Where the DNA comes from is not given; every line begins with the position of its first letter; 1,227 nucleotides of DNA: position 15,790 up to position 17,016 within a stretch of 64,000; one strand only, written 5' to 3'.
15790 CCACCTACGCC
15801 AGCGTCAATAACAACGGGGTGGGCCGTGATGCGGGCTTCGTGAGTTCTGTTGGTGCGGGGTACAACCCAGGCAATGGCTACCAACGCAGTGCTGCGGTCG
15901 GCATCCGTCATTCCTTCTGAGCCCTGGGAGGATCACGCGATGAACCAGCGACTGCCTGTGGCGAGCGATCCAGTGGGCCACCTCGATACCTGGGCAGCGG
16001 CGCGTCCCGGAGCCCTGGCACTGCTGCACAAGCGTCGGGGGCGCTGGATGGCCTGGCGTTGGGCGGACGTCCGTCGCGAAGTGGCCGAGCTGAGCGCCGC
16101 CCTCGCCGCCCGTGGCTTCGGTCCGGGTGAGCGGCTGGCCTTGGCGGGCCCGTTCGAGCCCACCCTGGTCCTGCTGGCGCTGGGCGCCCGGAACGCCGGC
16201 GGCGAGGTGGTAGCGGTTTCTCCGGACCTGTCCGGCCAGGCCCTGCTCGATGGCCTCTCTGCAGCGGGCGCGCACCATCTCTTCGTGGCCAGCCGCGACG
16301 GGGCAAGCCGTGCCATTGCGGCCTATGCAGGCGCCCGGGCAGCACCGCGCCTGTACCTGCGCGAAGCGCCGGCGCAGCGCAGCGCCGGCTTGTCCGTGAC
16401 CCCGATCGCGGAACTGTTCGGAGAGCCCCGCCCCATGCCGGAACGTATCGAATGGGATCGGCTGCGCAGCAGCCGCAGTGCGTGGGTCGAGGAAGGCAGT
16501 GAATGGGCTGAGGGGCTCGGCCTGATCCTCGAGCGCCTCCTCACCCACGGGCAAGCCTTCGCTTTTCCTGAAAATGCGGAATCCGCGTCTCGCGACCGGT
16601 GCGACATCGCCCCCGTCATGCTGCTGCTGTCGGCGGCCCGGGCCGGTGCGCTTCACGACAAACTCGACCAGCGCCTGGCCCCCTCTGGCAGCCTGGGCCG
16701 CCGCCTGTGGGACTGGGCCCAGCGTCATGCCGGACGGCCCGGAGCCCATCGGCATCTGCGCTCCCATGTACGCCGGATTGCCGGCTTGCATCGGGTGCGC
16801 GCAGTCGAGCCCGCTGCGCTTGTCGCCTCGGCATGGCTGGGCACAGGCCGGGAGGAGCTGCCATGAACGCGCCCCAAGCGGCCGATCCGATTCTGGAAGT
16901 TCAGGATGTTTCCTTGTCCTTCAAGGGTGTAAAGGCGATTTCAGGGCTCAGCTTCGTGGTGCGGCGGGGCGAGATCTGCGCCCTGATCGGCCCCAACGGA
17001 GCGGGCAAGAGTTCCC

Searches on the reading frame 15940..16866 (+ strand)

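Call 5: search_protein_families(library=pfam, proteins=[window:15940-16866:+], max_evalue=0.01)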
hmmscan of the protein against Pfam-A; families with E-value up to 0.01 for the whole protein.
window:15940-16866:+ (308 aa): 1 family
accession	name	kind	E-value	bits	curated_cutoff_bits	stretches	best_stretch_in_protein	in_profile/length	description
PF00501.34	AMP-binding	-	9.2e-13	48.2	29.9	1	16-120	2-103/384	AMP-binding enzyme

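Call 6: search_protein_families(library=ncbifam, proteins=[window:15940-16866:+], max_evalue=0.01)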
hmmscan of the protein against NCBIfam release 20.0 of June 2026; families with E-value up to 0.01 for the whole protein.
window:15940-16866:+ (308 aa): 14 families
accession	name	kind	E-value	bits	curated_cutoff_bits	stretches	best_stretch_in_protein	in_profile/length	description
TIGR01217.1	ac_ac_CoA_syn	equivalog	6.5e-06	24.6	520.9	1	34-115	110-191/652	acetoacetate--CoA ligase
NF005801.1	PRK07656.1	equivalog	1e-05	24.4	657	1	40-119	28-107/500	FadD3 family acyl-CoA ligase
NF004808.0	PRK06155.1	equivalog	1.5e-05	23.5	722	1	37-150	45-157/542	ATP-dependent acyl-CoA ligase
NF004511.1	PRK05852.1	equivalog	2.5e-05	23.1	650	1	15-122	5-109/505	FadD7 family fatty acid--CoA ligase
NF009233.0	PRK12583.1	subfamily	5.5e-05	21.8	832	1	13-119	22-126/558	fatty acid CoA ligase family protein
NF006539.0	PRK09029.1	equivalog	5.6e-05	22.2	494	1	17-120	11-110/458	o-succinylbenzoate--CoA ligase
NF005714.0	PRK07529.1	subfamily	5.8e-05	21.6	632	1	23-116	44-140/640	acyl-CoA synthetase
NF004814.0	PRK06164.1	equivalog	0.00012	20.8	677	1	14-116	15-113/540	acyl-CoA synthetase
NF002937.0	PRK03584.1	subfamily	0.00013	20.3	639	1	30-107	108-185/657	acetoacetate--CoA ligase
NF006182.0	PRK08316.1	subfamily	0.00095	17.8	663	1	23-128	25-125/523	fatty acyl-CoA synthetase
NF006572.0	PRK09088.1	equivalog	0.001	17.9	696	1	11-109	3-98/491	acyl-CoA synthetase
NF006134.1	PRK08279.1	equivalog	0.0029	16.2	625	1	15-119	50-150/605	long-chain-acyl-CoA synthetase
TIGR03098.1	ligase_PEP_1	hypoth_equivalog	0.0034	15.9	592.35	1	19-98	10-85/517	acyl-CoA ligase (AMP-forming), exosortase A system-associated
NF009232.0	PRK12582.1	subfamily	0.0039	15.5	777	1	14-98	54-140/624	acyl-CoA synthetase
